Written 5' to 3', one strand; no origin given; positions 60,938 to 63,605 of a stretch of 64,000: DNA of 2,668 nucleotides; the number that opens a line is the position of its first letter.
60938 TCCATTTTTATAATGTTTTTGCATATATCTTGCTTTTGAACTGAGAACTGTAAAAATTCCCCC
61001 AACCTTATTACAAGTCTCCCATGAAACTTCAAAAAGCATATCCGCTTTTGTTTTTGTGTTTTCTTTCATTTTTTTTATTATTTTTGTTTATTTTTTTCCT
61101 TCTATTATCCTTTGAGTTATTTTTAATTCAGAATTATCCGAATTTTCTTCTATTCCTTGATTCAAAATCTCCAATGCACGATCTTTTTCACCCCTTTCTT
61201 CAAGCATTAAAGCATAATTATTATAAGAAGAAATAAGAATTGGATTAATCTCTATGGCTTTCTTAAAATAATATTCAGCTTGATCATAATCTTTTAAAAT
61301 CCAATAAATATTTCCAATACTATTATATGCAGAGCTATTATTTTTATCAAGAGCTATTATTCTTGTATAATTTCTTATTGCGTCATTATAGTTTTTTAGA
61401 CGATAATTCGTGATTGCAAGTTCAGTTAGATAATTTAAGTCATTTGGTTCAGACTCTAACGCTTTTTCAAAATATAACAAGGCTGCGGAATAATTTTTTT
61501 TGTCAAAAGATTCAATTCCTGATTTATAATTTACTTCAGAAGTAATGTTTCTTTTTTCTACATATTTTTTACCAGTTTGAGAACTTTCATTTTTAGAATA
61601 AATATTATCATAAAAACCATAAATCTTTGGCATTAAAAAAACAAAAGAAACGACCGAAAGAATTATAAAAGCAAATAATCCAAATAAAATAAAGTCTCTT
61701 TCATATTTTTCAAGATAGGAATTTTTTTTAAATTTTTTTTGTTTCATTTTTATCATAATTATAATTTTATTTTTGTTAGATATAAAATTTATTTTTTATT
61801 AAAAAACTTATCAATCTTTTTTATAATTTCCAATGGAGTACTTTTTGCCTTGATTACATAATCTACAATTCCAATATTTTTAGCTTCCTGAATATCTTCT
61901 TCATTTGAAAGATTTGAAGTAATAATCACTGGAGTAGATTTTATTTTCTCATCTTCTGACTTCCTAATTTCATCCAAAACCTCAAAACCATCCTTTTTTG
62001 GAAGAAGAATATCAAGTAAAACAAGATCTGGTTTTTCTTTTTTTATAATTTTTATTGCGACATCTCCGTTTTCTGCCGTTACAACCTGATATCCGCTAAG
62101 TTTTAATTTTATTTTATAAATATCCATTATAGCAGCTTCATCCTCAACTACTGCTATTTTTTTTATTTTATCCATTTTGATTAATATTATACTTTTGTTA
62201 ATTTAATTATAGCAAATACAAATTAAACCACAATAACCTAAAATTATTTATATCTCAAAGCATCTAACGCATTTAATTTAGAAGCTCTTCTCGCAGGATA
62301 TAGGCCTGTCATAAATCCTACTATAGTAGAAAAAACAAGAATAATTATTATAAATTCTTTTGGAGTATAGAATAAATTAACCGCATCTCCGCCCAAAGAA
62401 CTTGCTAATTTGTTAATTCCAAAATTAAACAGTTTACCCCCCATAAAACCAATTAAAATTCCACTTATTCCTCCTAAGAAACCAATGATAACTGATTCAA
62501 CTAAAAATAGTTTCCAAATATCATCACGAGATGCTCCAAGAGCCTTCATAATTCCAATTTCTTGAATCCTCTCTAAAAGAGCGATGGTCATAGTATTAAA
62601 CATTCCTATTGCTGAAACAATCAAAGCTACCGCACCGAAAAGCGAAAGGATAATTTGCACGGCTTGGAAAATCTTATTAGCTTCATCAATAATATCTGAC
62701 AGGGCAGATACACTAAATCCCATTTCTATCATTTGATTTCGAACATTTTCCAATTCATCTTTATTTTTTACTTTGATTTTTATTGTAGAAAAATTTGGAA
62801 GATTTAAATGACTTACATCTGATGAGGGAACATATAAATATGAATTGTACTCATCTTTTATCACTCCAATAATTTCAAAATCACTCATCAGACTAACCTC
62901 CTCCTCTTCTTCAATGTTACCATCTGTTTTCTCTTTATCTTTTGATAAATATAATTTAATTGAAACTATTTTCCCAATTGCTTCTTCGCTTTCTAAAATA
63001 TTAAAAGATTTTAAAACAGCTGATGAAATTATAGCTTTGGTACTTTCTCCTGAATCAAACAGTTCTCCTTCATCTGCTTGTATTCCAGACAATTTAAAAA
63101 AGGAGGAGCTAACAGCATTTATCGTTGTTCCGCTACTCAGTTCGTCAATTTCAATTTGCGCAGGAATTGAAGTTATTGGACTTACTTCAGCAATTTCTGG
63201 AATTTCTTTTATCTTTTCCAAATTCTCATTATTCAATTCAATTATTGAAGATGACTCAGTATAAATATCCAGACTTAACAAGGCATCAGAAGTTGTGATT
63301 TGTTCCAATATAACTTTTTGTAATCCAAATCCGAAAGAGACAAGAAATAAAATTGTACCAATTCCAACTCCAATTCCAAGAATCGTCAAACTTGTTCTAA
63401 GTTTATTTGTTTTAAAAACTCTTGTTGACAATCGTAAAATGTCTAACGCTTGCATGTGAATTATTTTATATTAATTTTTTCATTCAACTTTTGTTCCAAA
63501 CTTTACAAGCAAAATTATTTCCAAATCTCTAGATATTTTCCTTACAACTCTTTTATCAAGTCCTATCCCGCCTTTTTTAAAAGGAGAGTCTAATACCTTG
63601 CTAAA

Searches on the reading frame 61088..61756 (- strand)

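Call 75: search_protein_families(library=pfam, proteins=[window:61088-61756:-], max_evalue=0.00001)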
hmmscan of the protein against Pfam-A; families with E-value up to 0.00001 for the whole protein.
window:61088-61756:- (222 aa): 15 families
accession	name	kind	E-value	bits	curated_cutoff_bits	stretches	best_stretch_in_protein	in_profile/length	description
PF07719.23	TPR_2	-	3.4e-22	77.1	27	1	143-172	3-32/34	Tetratricopeptide repeat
PF00515.34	TPR_1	-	1.3e-19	69.6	27.8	1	142-172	2-32/34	Tetratricopeptide repeat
PF13181.12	TPR_8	-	1.5e-15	56.4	25.7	1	142-172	2-32/34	Tetratricopeptide repeat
PF13431.12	TPR_17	-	1.9e-15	56.2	24.4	0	163-196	1-34/34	Tetratricopeptide repeat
PF13424.12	TPR_12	-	1.8e-14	54.1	30.1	1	142-203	4-73/77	Tetratricopeptide repeat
PF14559.12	TPR_19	-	2.5e-13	50.6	25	0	155-212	5-62/68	Tetratricopeptide repeat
PF13432.12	TPR_16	-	1e-11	45.5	32.7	1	113-172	3-62/65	Tetratricopeptide repeat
PF13374.12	TPR_10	-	1.3e-11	44.5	27.5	0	142-170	3-31/42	Tetratricopeptide repeat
PF13428.12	TPR_14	-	2.8e-11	43.4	23.5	0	180-211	6-37/44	Tetratricopeptide repeat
PF23914.1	TPR_CcmH_CycH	-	8e-10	39.2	42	0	82-142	96-156/158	Cytochrome c-type biogenesis protein H TPR domain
PF12895.13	ANAPC3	-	1e-08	35.7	27.2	1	85-166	1-81/82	Anaphase-promoting complex, cyclosome, subunit 3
PF13414.12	TPR_11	-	5.9e-07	29.5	26.8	0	119-152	6-39/42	TPR repeat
PF13371.12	TPR_9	-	4.4e-06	27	35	0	86-139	8-61/73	Tetratricopeptide repeat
PF13174.12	TPR_6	-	5.7e-06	27.1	26.3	0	113-135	6-28/33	Tetratricopeptide repeat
PF20308.4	TPR-S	-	9.3e-06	26.6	27.6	0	88-169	1-80/102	Tetratricopeptide Repeats-Sensor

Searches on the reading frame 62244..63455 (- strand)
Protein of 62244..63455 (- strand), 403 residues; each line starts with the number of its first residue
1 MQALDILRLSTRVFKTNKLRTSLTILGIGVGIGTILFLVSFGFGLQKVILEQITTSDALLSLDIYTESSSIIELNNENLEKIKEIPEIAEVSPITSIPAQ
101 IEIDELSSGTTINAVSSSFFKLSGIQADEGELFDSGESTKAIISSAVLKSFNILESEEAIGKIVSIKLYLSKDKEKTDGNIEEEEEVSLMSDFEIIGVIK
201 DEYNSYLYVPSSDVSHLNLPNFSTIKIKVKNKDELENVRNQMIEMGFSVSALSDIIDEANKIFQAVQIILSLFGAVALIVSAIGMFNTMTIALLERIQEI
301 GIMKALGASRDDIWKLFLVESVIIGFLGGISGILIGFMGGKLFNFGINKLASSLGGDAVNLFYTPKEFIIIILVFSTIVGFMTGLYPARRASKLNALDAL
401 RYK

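Call 75: search_protein_families(library=pfam, proteins=[window:62244-63455:-], max_evalue=0.00001)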
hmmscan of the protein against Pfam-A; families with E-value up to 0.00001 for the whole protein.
window:62244-63455:- (403 aa): 2 families
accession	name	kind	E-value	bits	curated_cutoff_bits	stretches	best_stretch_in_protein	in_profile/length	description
PF12704.14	MacB_PCD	-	6.2e-24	85.9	27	1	21-243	1-205/207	MacB-like periplasmic core domain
PF02687.27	FtsX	-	9e-23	81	25.5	1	272-395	2-119/120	FtsX-like permease C-terminal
